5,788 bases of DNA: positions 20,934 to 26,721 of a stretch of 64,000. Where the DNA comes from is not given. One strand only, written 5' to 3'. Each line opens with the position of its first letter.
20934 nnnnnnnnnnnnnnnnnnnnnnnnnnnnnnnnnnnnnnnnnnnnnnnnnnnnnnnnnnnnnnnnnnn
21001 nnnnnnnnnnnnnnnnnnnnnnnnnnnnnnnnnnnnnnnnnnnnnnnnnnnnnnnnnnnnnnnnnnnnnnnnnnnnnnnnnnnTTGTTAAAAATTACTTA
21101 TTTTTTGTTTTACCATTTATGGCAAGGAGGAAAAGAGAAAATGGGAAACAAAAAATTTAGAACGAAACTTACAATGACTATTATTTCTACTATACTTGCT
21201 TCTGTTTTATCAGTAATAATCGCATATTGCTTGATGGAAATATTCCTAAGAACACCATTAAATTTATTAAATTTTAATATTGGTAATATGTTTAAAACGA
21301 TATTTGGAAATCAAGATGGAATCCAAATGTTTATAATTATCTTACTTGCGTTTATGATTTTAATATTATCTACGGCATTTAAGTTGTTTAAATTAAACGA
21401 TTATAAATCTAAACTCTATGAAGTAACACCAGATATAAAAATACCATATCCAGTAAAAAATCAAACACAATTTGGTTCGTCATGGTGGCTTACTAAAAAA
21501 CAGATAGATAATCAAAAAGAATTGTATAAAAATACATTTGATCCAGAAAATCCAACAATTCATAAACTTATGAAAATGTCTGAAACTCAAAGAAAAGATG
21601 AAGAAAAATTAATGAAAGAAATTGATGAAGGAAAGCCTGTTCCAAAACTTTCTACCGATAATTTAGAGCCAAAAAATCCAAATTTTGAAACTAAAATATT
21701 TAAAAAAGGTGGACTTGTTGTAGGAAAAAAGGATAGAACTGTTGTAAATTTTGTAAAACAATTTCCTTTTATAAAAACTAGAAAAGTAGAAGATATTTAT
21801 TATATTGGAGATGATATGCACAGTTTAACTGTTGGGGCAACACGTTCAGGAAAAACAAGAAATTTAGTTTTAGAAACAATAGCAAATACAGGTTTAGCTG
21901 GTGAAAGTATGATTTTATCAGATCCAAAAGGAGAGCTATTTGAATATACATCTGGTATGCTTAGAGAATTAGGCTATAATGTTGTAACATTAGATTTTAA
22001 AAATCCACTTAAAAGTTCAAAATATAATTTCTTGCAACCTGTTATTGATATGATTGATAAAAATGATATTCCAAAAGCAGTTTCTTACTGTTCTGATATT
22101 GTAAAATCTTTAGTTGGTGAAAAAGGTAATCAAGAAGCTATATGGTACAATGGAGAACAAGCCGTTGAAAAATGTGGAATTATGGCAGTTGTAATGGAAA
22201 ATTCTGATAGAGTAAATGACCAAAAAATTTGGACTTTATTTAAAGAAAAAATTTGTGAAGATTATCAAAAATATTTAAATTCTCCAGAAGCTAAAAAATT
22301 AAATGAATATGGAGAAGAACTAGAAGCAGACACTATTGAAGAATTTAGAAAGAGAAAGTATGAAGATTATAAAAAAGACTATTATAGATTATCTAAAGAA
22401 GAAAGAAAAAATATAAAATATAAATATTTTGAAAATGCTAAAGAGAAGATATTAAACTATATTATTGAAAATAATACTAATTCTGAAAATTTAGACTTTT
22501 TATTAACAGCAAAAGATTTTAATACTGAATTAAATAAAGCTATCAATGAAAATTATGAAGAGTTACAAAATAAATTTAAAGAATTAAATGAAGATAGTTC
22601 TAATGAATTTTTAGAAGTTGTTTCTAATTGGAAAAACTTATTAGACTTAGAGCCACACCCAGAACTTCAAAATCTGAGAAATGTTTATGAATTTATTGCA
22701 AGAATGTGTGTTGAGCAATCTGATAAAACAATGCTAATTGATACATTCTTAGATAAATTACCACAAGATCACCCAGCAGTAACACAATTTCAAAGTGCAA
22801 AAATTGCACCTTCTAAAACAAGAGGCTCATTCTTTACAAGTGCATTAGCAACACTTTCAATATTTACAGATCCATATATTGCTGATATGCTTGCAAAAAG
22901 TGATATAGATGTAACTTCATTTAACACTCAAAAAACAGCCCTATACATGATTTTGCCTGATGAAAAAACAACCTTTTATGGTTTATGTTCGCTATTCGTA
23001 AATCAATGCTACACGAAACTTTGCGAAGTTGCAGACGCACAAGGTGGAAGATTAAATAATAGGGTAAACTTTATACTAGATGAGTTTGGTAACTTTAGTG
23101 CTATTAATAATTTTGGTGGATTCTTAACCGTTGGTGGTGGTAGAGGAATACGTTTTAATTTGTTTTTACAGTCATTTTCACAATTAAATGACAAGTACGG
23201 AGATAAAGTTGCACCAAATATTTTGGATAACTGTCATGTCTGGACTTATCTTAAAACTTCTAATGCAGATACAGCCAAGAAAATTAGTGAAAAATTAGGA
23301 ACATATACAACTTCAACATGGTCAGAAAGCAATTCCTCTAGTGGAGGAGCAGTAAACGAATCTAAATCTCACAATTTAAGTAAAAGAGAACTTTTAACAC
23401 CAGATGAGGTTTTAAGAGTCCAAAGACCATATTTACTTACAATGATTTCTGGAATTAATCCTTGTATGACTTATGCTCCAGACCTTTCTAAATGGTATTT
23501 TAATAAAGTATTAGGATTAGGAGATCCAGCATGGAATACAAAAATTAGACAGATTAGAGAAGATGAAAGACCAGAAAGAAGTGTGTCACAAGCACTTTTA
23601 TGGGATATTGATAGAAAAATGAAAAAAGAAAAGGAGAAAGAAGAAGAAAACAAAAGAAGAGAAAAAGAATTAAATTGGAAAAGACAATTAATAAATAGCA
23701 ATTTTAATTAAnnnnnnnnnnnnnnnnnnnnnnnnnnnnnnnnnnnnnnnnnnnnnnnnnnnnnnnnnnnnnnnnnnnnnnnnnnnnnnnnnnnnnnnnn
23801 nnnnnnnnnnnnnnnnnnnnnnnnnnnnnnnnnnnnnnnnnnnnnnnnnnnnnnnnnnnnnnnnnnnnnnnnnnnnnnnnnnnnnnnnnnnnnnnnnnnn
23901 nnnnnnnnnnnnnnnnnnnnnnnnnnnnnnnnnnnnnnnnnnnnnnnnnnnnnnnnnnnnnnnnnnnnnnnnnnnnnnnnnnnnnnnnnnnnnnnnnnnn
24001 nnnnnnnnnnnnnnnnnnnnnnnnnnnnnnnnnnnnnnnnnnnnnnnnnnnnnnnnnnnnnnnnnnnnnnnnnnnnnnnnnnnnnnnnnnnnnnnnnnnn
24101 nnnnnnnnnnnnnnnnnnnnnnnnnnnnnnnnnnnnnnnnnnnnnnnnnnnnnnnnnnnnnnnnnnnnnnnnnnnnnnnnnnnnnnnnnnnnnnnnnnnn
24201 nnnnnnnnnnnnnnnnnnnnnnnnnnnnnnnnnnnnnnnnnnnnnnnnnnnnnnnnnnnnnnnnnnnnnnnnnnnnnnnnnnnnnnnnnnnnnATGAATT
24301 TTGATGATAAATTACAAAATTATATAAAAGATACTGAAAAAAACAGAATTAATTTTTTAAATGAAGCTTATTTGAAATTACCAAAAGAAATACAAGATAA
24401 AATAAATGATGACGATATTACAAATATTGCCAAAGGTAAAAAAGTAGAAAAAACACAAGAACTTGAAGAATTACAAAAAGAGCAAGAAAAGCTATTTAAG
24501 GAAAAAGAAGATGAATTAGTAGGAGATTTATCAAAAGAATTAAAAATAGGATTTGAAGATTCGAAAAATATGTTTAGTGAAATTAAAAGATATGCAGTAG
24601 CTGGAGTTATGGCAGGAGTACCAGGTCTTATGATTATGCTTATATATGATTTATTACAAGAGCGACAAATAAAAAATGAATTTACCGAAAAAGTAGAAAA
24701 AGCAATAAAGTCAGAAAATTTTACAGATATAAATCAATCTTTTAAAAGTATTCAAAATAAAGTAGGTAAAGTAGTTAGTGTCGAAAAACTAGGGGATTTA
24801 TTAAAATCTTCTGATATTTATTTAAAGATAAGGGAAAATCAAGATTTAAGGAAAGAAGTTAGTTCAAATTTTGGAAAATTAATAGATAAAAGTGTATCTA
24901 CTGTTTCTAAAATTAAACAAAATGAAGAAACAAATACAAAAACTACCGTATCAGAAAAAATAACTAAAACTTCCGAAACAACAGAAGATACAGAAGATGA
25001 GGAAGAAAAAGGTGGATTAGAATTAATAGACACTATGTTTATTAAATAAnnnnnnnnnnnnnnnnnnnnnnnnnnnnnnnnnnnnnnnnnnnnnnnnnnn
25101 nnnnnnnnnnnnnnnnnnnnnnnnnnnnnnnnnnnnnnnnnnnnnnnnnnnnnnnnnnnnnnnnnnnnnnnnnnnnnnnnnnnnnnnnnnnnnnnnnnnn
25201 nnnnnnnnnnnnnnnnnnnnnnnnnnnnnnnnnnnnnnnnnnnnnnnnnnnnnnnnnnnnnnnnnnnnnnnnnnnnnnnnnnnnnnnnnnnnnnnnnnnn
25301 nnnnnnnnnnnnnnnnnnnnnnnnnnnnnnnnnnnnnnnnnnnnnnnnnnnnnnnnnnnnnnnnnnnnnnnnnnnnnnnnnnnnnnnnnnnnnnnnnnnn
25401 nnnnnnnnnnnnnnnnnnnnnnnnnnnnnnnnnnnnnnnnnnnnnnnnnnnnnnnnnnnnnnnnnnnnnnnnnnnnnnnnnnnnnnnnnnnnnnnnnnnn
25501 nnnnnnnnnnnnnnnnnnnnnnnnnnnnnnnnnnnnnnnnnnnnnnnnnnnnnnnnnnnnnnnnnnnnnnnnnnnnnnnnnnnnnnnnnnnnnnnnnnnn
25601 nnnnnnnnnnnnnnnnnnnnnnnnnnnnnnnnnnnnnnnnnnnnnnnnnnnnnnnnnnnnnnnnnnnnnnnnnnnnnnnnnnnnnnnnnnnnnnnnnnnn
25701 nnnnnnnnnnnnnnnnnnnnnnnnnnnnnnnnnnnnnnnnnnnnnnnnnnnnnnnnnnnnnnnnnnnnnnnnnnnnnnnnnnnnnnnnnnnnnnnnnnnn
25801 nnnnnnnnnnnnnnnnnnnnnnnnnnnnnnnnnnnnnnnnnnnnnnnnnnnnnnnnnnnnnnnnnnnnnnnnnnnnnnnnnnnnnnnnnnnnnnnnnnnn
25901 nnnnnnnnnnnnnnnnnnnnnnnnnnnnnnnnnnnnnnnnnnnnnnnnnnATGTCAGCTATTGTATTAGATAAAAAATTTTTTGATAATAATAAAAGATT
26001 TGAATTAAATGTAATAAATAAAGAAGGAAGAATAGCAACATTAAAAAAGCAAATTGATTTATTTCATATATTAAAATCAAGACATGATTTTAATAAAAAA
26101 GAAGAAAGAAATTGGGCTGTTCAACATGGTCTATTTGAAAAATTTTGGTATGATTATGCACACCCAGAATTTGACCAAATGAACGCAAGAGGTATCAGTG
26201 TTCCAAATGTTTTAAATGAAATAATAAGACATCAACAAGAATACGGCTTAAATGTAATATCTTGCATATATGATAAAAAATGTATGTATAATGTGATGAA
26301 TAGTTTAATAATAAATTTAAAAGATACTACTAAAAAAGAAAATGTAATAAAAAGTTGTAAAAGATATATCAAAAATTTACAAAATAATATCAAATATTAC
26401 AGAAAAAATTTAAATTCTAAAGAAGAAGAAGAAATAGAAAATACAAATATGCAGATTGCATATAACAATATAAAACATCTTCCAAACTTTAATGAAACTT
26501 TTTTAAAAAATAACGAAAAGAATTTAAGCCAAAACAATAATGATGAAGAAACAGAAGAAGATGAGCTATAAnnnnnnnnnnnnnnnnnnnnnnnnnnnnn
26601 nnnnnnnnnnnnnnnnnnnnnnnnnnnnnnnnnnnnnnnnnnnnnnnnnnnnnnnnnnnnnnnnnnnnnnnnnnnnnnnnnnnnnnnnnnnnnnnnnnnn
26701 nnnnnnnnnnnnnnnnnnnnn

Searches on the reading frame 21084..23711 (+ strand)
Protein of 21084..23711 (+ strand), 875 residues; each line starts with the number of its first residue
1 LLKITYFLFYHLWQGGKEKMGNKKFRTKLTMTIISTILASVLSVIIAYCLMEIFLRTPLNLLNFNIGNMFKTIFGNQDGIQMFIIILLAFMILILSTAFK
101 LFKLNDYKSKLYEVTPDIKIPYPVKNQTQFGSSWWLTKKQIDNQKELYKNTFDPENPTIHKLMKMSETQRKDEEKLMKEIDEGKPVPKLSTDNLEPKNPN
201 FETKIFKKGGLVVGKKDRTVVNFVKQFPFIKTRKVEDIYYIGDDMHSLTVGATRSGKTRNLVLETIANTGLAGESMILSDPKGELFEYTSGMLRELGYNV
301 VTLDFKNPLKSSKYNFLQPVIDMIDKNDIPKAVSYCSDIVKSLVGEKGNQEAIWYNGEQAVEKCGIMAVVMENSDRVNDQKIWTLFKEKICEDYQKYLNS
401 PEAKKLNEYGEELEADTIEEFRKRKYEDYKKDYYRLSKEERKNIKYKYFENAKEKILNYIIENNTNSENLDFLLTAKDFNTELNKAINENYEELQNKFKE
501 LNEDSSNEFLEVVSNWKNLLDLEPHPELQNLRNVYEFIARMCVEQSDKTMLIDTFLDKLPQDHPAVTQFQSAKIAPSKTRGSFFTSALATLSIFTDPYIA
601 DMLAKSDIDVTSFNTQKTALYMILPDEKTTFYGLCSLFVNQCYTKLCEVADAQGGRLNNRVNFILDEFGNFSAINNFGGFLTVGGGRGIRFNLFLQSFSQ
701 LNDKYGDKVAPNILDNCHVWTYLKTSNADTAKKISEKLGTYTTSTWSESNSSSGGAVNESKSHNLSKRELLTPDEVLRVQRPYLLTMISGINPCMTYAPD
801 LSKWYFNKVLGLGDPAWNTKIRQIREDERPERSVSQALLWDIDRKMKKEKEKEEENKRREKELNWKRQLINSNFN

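Call 6: search_protein_families(library=pfam, proteins=[window:21084-23711:+], max_evalue=0.01)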
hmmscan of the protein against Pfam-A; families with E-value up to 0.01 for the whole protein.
window:21084-23711:+ (875 aa): 3 families
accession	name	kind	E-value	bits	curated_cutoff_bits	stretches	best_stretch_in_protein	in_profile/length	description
PF02534.20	T4SS-DNA_transf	-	5.2e-60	204.1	20.1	2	504-794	149-438/468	Type IV secretory system Conjugative DNA transfer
PF12696.13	TraG-D_C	-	4.5e-33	114.3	22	1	660-780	1-125/126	TraM recognition site of TraD and TraG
PF10412.15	TrwB_AAD_bind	-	1.1e-17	64.5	20.5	1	656-781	241-368/387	Type IV secretion-system coupling protein DNA-binding domain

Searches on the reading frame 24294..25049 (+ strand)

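Call 62: search_protein_families(library=pfam, proteins=[window:24294-25049:+], max_evalue=0.001)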
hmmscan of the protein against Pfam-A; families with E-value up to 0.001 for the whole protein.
window:24294-25049:+ (251 aa): 1 family
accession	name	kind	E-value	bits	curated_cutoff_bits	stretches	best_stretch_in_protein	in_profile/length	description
PF17347.7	DUF5377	-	0.00098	19.9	25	0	121-160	41-81/96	Family of unknown function (DUF5377)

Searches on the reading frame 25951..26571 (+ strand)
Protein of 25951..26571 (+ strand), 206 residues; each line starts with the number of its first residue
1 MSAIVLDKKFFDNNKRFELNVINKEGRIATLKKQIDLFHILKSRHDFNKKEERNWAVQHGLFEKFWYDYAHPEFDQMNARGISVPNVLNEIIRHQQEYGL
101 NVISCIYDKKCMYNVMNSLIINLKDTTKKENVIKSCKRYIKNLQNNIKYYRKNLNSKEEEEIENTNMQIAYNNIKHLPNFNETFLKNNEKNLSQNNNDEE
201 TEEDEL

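Call 118: search_protein_families(library=pfam, proteins=[window:25951-26571:+], max_evalue=0.01)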
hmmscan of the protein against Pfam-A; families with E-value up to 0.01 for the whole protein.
window:25951-26571:+ (206 aa): 1 family
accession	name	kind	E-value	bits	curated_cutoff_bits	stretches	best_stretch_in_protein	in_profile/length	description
PF06782.17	UPF0236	-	0.00028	20.3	24.3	1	89-158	270-340/400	Uncharacterised protein family (UPF0236)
